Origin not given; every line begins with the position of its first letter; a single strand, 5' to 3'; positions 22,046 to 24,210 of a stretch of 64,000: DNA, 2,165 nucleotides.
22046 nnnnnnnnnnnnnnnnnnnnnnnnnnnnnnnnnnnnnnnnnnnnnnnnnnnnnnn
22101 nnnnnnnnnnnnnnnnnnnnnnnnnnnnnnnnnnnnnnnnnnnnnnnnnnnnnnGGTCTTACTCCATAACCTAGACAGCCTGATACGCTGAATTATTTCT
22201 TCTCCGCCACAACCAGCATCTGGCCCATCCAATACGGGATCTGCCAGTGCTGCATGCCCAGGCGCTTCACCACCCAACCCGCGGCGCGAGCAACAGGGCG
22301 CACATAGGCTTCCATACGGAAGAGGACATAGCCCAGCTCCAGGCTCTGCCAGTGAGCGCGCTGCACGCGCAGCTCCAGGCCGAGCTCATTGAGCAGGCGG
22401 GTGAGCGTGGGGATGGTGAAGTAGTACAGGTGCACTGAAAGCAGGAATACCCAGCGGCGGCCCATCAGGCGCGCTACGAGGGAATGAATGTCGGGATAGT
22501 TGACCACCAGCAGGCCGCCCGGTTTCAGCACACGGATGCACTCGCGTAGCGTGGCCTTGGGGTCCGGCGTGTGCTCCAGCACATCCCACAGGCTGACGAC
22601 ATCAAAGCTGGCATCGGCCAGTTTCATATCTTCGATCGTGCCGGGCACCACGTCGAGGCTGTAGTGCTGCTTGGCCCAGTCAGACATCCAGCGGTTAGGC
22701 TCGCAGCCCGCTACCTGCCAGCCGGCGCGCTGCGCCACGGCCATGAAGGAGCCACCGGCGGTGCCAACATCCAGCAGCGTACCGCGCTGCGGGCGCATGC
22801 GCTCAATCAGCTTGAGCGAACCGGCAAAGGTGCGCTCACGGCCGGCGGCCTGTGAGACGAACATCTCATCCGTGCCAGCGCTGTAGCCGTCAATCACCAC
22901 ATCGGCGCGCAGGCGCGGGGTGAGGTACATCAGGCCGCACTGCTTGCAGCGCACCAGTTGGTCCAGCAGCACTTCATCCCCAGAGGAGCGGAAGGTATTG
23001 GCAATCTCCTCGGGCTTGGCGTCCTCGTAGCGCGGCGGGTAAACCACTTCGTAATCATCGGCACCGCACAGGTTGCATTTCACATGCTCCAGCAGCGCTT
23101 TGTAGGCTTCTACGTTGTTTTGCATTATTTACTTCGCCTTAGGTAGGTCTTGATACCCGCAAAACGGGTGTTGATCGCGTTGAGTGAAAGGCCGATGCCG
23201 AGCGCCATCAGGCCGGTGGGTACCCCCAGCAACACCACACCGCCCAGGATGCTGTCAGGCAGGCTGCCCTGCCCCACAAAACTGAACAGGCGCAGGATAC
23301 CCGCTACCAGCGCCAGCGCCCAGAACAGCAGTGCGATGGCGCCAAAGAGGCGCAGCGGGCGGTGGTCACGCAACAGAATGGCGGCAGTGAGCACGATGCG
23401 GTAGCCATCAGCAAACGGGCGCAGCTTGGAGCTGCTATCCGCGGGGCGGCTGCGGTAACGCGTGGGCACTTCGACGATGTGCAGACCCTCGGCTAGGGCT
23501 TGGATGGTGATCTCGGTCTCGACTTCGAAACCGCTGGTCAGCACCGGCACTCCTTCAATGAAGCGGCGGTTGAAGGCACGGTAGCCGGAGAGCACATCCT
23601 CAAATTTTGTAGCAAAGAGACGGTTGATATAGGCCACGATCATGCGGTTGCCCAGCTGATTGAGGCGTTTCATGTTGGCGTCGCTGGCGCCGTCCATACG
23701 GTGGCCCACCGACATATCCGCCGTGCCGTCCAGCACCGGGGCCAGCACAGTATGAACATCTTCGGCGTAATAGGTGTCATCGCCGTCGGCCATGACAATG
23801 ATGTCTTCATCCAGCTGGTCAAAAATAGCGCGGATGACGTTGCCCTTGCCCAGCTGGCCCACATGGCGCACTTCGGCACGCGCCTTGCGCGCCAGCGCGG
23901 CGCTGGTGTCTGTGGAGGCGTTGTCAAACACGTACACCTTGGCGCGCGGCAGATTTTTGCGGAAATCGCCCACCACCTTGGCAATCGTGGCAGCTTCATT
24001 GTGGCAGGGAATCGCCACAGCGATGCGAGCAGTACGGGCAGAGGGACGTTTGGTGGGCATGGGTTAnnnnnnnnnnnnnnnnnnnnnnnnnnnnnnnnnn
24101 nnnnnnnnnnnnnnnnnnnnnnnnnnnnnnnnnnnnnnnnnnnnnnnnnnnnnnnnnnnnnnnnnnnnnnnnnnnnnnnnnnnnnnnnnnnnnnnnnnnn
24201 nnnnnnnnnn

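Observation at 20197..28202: Tightly coupled six-gene operon: GT-C + B12-radical SAM + polyprenyl-P GT2 + SAM methyltransferase + Glf-like flavoenzyme + NUDIX, a candidate undescribed envelope glycan modification system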

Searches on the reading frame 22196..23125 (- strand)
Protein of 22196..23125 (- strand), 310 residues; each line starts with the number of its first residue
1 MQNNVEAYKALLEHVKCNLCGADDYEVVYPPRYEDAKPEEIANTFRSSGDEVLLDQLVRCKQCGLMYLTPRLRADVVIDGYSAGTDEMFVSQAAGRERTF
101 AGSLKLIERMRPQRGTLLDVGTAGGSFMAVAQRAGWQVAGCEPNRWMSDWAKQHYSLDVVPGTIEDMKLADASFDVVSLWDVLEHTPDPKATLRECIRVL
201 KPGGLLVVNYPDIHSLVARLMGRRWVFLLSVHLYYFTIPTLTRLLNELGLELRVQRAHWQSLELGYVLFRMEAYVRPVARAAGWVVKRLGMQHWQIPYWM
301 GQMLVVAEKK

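Call 5: search_protein_families(library=pfam, proteins=[window:22196-23125:-], max_evalue=0.01)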
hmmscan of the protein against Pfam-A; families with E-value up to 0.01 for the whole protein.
window:22196-23125:- (310 aa): 7 families
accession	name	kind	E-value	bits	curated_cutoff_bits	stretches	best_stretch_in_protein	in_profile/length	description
PF13489.12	Methyltransf_23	-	1.9e-26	93.2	27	1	105-252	11-161/164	Methyltransferase domain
PF08241.18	Methyltransf_11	-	4.8e-21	75.6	21.2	1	118-208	1-95/95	Methyltransferase domain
PF13649.12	Methyltransf_25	-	7.8e-15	55.8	27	1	118-204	2-97/97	Methyltransferase domain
PF08242.18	Methyltransf_12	-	1.9e-11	45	30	1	118-206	1-98/98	Methyltransferase domain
PF13847.12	Methyltransf_31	-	6.5e-11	42.6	27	1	117-214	7-115/145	Methyltransferase domain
PF01209.24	Ubie_methyltran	-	2.1e-05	24.5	20.1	1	154-208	97-151/233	ubiE/COQ5 methyltransferase family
PF20922.3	Anamorsin_N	-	0.01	16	27.1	0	164-209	42-88/163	Anamorsin, N-terminal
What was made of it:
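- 22193..23125 (-): Class I SAM methyltransferase with an N-terminal 4-Cys zinc ribbon and an NDP-sugar C3-methyltransferase-like architecture. Methyltransf_23 93 bits (call 5).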

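Call 6: search_protein_families(library=ncbifam, proteins=[window:22196-23125:-], max_evalue=0.01)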
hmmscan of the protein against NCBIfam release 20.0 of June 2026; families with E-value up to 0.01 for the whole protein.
window:22196-23125:- (310 aa): 27 families (the best 25 are shown)
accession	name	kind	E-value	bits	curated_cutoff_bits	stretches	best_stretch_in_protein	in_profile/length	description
NF045667.1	MTase_DVU1556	equivalog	3.5e-13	49.5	155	1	112-209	21-120/213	DVU_1556 family methyltransferase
TIGR01983.1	UbiG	equivalog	1.5e-12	47.4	102.95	1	113-208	49-151/228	bifunctional 2-polyprenyl-6-hydroxyphenol methylase/3-demethylubiquinol 3-O-methyltransferase UbiG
TIGR01934.1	MenG_MenH_UbiE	subfamily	4.2e-09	36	158.35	1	109-208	34-141/223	ubiquinone/menaquinone biosynthesis methyltransferase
NF043040.1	corrin_prot_MT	hypoth_equivalog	8.7e-09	35.1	180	1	105-255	33-194/216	corrinoid protein-associated methyltransferase CpaM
NF041675.1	sarc_dimgly_tmase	equivalog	2.1e-07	31.1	550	1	117-211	70-172/278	sarcosine/dimethylglycine N-methyltransferase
NF001244.0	PRK00216.1-5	equivalog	3.8e-07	29.6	216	1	110-208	44-153/236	bifunctional demethylmenaquinone methyltransferase/2-methoxy-6-polyprenyl-1,4-benzoquinol methylase UbiE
NF001241.0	PRK00216.1-2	equivalog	1.4e-06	28.2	327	1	96-209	35-148/231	demethylmenaquinone methyltransferase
NF041537.1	ArsM_AhpD_UU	exception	1.8e-06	27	510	1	158-208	130-180/345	arsenite methyltransferase/AhpD domain selenoprotein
NF008823.0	PRK11873.1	subfamily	1.9e-06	27.6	263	1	158-208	131-181/272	arsenite methyltransferase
TIGR00452.1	TIGR00452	equivalog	2.3e-06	26.7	275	1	116-209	120-220/316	tRNA 5-methoxyuridine(34)/uridine 5-oxyacetic acid(34) synthase CmoB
TIGR02072.1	BioC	equivalog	1.6e-05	24.8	184.95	1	113-209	34-133/244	malonyl-ACP O-methyltransferase BioC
NF047649.1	MTase_UXPK_star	exception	1.6e-05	24.1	460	1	116-209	80-182/283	methyltransferase/UXPK-star double selenoprotein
NF045823.1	PthPhpthDimycoMt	equivalog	5.6e-05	22.4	300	1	155-212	113-168/256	phthiotriol/phenolphthiotriol dimycocerosates methyltransferase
NF011650.0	PRK15068.1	equivalog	6.8e-05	21.9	209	1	116-209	125-226/324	tRNA 5-methoxyuridine(34)/uridine 5-oxyacetic acid(34) synthase CmoB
NF008264.0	PRK11036.1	equivalog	7.3e-05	22.3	366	1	105-219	36-158/261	tRNA uridine 5-oxyacetic acid(34) methyltransferase CmoM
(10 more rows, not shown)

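Call 38: search_solved_structures(query=window:22196-23125:-, max_evalue=0.001)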
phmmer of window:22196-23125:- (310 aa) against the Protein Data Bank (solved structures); distinct sequences matched with E-value up to 0.001: 20.
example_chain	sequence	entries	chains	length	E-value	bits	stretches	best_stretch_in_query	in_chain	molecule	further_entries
3cc8_A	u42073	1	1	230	1.4e-11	47.2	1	105-252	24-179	Putative methyltransferase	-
1vlm_A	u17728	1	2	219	2.1e-09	40.1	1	103-251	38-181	SAM-dependent methyltransferase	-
4kdr_A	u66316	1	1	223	1.4e-08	37.4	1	117-206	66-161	3-demethylubiquinone-9 3-methyltransferase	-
5dpm_A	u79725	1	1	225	1.4e-08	37.4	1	117-206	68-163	Ubiquinone biosynthesis O-methyltransferase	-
4kdc_A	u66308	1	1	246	1.5e-08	37.3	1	117-206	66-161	3-demethylubiquinone-9 3-methyltransferase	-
2avn_A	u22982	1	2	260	2.4e-07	33.3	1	114-221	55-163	ubiquinone/menaquinone biosynthesis methyltransferase-related protein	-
1ve3_A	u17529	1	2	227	1.4e-06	30.8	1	106-221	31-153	hypothetical protein PH0226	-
8joz_A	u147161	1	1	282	5e-06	29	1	106-219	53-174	tRNA 5-carboxymethoxyuridine methyltransferase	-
4htf_A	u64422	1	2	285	5.5e-06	28.9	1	106-219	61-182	S-adenosylmethionine-dependent methyltransferase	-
4rv9_A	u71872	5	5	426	1.4e-05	27.6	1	15-252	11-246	D-mycarose 3-C-methyltransferase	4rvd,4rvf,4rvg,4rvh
2gs9_A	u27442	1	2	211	2.4e-05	26.7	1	106-217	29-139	Hypothetical protein TT1324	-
8ys9_A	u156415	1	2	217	5.7e-05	25.5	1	165-208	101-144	Phosphatidylethanolamine N-methyltransferase/phosphatidyl-N-methylethanolamine N-methyltra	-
6f5z_A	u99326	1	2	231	0.0001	24.7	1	106-212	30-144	24-sterol C-methyltransferase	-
3bus_A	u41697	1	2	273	0.00015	24.2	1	165-208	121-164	Methyltransferase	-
4e2x_A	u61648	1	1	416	0.00015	24.1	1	57-274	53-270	TcaB9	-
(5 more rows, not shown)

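Call 55: find_homologous_proteins(query=window:22196-23125:-, max_evalue=1e-10)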
Query window:22196-23125:- (310 aa): 1713 proteins with E <= 1e-10 among 8000 candidates; the best 120 are listed.
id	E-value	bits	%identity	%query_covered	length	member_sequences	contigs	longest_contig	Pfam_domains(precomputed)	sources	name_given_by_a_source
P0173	1.8e-207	706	98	100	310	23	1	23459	PF13847.13,PF13489.13,PF13649.13,PF08241.19,PF08242.19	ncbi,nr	ncbi:MAG: class I SAM-dependent methyltransferase [Anaerolineales bacterium]|nr:class I SAM-dependen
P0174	9.8e-183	624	87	99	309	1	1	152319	PF13847.13,PF13489.13,PF13649.13,PF08241.19,PF08242.19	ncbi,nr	ncbi:MAG: class I SAM-dependent methyltransferase [Anaerolineales bacterium]|nr:class I SAM-dependen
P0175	2.6e-179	613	86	100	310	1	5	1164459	PF13847.13,PF13489.13,PF13649.13,PF08241.19,PF08242.19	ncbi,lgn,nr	ncbi:MAG: class I SAM-dependent methyltransferase [Anaerolineales bacterium]|nr:class I SAM-dependen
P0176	1.3e-178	611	85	100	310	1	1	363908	PF13847.13,PF13489.13,PF13649.13,PF08241.19,PF08242.19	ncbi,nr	ncbi:MAG: class I SAM-dependent methyltransferase [Anaerolineales bacterium]|nr:class I SAM-dependen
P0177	6.1e-178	609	84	100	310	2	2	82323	PF13847.13,PF13489.13,PF13649.13,PF08241.19,PF08242.19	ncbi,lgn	-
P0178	1.7e-171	587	80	99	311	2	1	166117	PF13847.13,PF13489.13,PF13649.13,PF01209.25,PF08241.19,PF08242.19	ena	-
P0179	9.4e-169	578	78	100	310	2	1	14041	PF13847.13,PF13489.13,PF13649.13,PF08241.19,PF08242.19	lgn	-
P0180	1.6e-167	574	78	99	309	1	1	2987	PF13847.13,PF13489.13,PF13649.13,PF08241.19,PF08242.19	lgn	-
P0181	1.0e-165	568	77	99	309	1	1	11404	PF13847.13,PF13489.13,PF13649.13,PF08241.19,PF08242.19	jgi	jgi:2-polyprenyl-3-methyl-5-hydroxy-6-metoxy-1,4-benzoquinol methylase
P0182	4.5e-165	566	78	99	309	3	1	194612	PF13847.13,PF13489.13,PF13649.13,PF08241.19,PF08242.19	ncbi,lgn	ncbi:MAG: class I SAM-dependent methyltransferase [Anaerolineales bacterium]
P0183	5.2e-165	566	79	99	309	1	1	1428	PF13847.13,PF13489.13,PF13649.13,PF01209.25,PF08241.19,PF08242.19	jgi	jgi:2-polyprenyl-3-methyl-5-hydroxy-6-metoxy-1,4-benzoquinol methylase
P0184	1.3e-164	565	77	100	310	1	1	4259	PF13847.13,PF13489.13,PF13649.13,PF08241.19,PF08242.19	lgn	-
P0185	1.9e-164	564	79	99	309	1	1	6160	PF13847.13,PF13489.13,PF13649.13,PF08241.19,PF08242.19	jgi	jgi:2-polyprenyl-3-methyl-5-hydroxy-6-metoxy-1,4-benzoquinol methylase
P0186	1.9e-164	564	78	100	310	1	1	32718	PF13847.13,PF13489.13,PF13649.13,PF08241.19,PF08242.19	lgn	-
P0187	1.1e-163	562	75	99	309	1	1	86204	PF13847.13,PF13489.13,PF13649.13,PF08241.19,PF08242.19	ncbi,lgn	ncbi:MAG: class I SAM-dependent methyltransferase [Anaerolineales bacterium]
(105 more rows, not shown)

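Call 65: predict_structure(alignment_id=A5)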
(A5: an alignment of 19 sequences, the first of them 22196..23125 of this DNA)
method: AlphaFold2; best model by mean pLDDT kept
length: 310 residues; sequences in the alignment: 19
mean_pLDDT: 83.1   pTM: 0.84
mean pLDDT of the five models: 83.1, 79.5, 76.2, 71.1, 69.6
residues with pLDDT >= 90: 129; 70-90: 132; 50-70: 39; < 50: 10
segments of 3 or more residues with pLDDT < 50: 45-52
pLDDT, mean of each block of 10 residues (from residue 1): 75 84 88 72 48 70 88 68 58 84 95 93 89 97 85 93 91 97 85 96 96 78 57 83 95 93 78 75 88 83 93
secondary structure, 60 per line:
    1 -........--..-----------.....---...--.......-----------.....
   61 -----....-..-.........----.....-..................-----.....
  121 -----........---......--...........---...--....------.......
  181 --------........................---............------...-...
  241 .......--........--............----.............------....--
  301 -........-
elements in order: H2-9 E25-29 H38-44 E56-60 E66-69 H74-82 H87-91 H93-110 E116-120 H126-133 E137-142 H145-155 E159-161 H164-167 E174-180 H189-199 E200-212 H216-227 E234-236 H238-247 E250-257 E260-263 H264-271 H276-288 E295-298 E302-309
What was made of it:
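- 22193..23125 (-): AF2 model pLDDT 83 (call 65).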

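Call 67: fold_search(model_id=the predicted structure, library=pdb)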
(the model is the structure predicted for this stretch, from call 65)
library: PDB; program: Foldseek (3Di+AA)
matches with E <= 10: 1888; with E <= 0.001: 892
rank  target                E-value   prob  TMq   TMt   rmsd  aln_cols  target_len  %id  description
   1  4rv9                  8.1e-13  1.00  0.61  0.46   5.8       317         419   18  Crystal structure of MtmC in complex with SAH (released 2015-02-04)
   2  5t6b_A                2.0e-12  1.00  0.59  0.47   5.5       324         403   14  X-ray structure of the KijD1 C3-methyltransfeerase, converted to monomeric form (released 2016-09-14)
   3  4rvd                  3.0e-12  1.00  0.61  0.46   5.7       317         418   18  Crystal structure of MtmC in complex with SAM (released 2015-01-28)
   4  5t6b_D                4.1e-12  1.00  0.59  0.47   5.6       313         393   15  X-ray structure of the KijD1 C3-methyltransfeerase, converted to monomeric form (released 2016-09-14)
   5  5t6b_C                4.3e-12  1.00  0.58  0.46   6.6       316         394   14  X-ray structure of the KijD1 C3-methyltransfeerase, converted to monomeric form (released 2016-09-14)
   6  5t6b_B                4.9e-12  1.00  0.59  0.46   5.7       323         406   14  X-ray structure of the KijD1 C3-methyltransfeerase, converted to monomeric form (released 2016-09-14)
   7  4e2y                  9.5e-12  1.00  0.60  0.47   5.4       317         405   14  X-ray Structure of the E224Q mutant of TcaB9, a C-3'-Methyltransferase, in Complex with S-Adenosyl-L-Homocysteine and Su (released 2012-04-25)
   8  5t64_B                1.0e-11  1.00  0.56  0.45   5.8       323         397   15  X-ray structure of the C3-methyltransferase KijD1 from Actinomadura kijaniata in complex with TDP and SAH (released 2016-09-14)
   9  4e2z                  1.1e-11  1.00  0.62  0.49   4.9       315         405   15  X-ray Structure of the H225N mutant of TcaB9, a C-3'-Methyltransferase, in Complex with S-Adenosyl-L-Homocysteine and Su (released 2012-04-25)
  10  5t67_A                1.2e-11  1.00  0.60  0.47   5.3       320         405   14  x-ray structure of the KijD1 C3-methyltransferase from Actinomadura kijaniata in complex with SAH and dTDP-sugar produ (released 2016-09-14)
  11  3cc8                  1.2e-11  1.00  0.46  0.66   9.8       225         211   20  Crystal structure of a putative methyltransferase (bce_1332) from bacillus cereus atcc 10987 at 1.64 A resolution (released 2008-03-04)
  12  4e33                  1.6e-11  1.00  0.62  0.48   4.9       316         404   16  X-ray Structure of the C-3'-Methyltransferase TcaB9 in Complex with S-Adenosyl-L-Homocysteine and Reduced dTDP-Sugar Sub (released 2012-04-25)
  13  4e2w                  2.3e-11  1.00  0.61  0.48   5.1       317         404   15  X-ray Structure of the H181N mutant of TcaB9, a C-3'-Methyltransferase, in Complex with S-Adenosyl-L-Homocysteine and Su (released 2012-04-25)
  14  5t67_B                2.8e-11  1.00  0.58  0.46   5.2       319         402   14  x-ray structure of the KijD1 C3-methyltransferase from Actinomadura kijaniata in complex with SAH and dTDP-sugar produ (released 2016-09-14)
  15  4e31                  3.0e-11  1.00  0.60  0.48   5.2       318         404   15  X-ray Structure of the Y76F mutant of TcaB9, a C-3'-Methyltransferase, in Complex with S-Adenosyl-L-Homocysteine and Sug (released 2012-04-25)
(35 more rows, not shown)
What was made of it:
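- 22193..23125 (-): Generic methyltransferases give TMq ~0.45 (call 67).
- On NDP-hexose C3-methyltransferases (TcaB9/KijD1/MtmC/TylC3): These enzymes are the Foldseek top hits, TMq ~0.6 (call 67). The protein is 310 aa against ~405-420 aa for these enzymes (call 67).
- Closest known: dTDP-sugar C3-methyltransferases TcaB9 / KijD1 / MtmC. Same: Zn-ribbon N-terminus plus Rossmann methyltransferase core; these are the best structural matches (call 67).
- The model is closest to dTDP-sugar C3-methyltransferases (call 67). The methyltransferase fold is that of dTDP-sugar methyltransferases (call 67).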

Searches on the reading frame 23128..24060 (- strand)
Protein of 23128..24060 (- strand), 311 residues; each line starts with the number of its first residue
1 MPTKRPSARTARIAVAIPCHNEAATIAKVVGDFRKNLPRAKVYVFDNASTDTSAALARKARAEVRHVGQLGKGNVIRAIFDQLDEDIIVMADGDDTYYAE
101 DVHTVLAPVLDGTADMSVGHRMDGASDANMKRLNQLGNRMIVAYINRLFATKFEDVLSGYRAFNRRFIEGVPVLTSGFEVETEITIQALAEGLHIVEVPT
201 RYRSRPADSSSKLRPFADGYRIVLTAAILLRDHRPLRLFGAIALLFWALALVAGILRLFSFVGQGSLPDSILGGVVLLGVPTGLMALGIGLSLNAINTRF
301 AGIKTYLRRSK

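Call 5: search_protein_families(library=pfam, proteins=[window:23128-24060:-], max_evalue=0.01)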
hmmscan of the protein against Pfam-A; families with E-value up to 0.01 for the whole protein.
window:23128-24060:- (311 aa): 2 families
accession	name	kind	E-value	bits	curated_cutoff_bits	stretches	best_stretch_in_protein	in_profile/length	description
PF00535.33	Glycos_transf_2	-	8.4e-16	58.8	23.3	1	15-168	2-164/168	Glycosyl transferase family 2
PF13641.12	Glyco_tranf_2_3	-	3e-05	24.6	27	1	12-96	2-98/230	Glycosyltransferase like family 2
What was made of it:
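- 23125..24060 (-): GT2 polyprenyl/dolichyl-phosphate sugar synthase-type glycosyltransferase with two C-terminal TM helices. Glycos_transf_2 58.8 bits (call 5).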

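Call 6: search_protein_families(library=ncbifam, proteins=[window:23128-24060:-], max_evalue=0.01)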
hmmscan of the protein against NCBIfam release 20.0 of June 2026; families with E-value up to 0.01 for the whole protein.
window:23128-24060:- (311 aa): 8 families
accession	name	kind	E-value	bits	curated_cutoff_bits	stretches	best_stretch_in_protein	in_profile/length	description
TIGR04182.1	glyco_TIGR04182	equivalog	4.8e-63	213.3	325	1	13-287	2-273/293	S-layer glycoprotein N-glycosyltransferase AglJ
NF041391.1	DPhHxTase_Halo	equivalog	6.1e-23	80.9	375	1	20-224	4-203/213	dolichyl-phosphate hexose transferase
NF058614.1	PPMAGASynPpgS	equivalog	6.9e-16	58.3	370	1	15-225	4-218/226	polyprenyl-phospho-N-acetylgalactosaminyl synthase PpgS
NF010496.0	PRK13915.1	equivalog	1.7e-09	37.2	262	1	10-114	30-147/307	glucosyl-3-phosphoglycerate synthase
NF053846.1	glyco_with_XrtP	equivalog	3.3e-07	29.3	520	1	16-86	46-125/440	XrtP-associated glycosyltransferase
TIGR04283.1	glyco_like_mftF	equivalog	3.1e-06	27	182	1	13-92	1-80/221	TIGR04283 family arsenosugar biosynthesis glycosyltransferase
TIGR03937.1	PgaC_IcaA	equivalog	0.00022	20.3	422.3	1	7-96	41-137/407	poly-beta-1,6-N-acetyl-D-glucosamine synthase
NF041865.1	EpsU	equivalog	0.00031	19.9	700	1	8-95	36-133/394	exopolysaccharide biosynthesis GT2 family glycosyltransferase EpsU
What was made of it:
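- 23125..24060 (-): AglJ model 213 bits (cut-off 325); Dol-P hexose transferase and PpgS models also match (call 6).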

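Call 21: search_solved_structures(query=window:23128-24060:-, max_evalue=0.001)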
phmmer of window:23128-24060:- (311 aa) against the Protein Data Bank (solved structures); distinct sequences matched with E-value up to 0.001: 1.
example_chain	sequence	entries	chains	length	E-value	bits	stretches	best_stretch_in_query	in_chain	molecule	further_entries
5mlz_A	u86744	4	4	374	1.2e-06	31.2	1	10-213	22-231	Dolichol monophosphate mannose synthase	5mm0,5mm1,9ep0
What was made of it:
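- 23125..24060 (-): PDB DPMS 5mlz, E 1.2e-6 (call 21).
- On Polyprenyl/dolichyl-phosphate monosaccharide synthases (GtrB/ArnC/DPMS/AglJ-type GT2): The only PDB hit is DPMS 5mlz (call 21).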
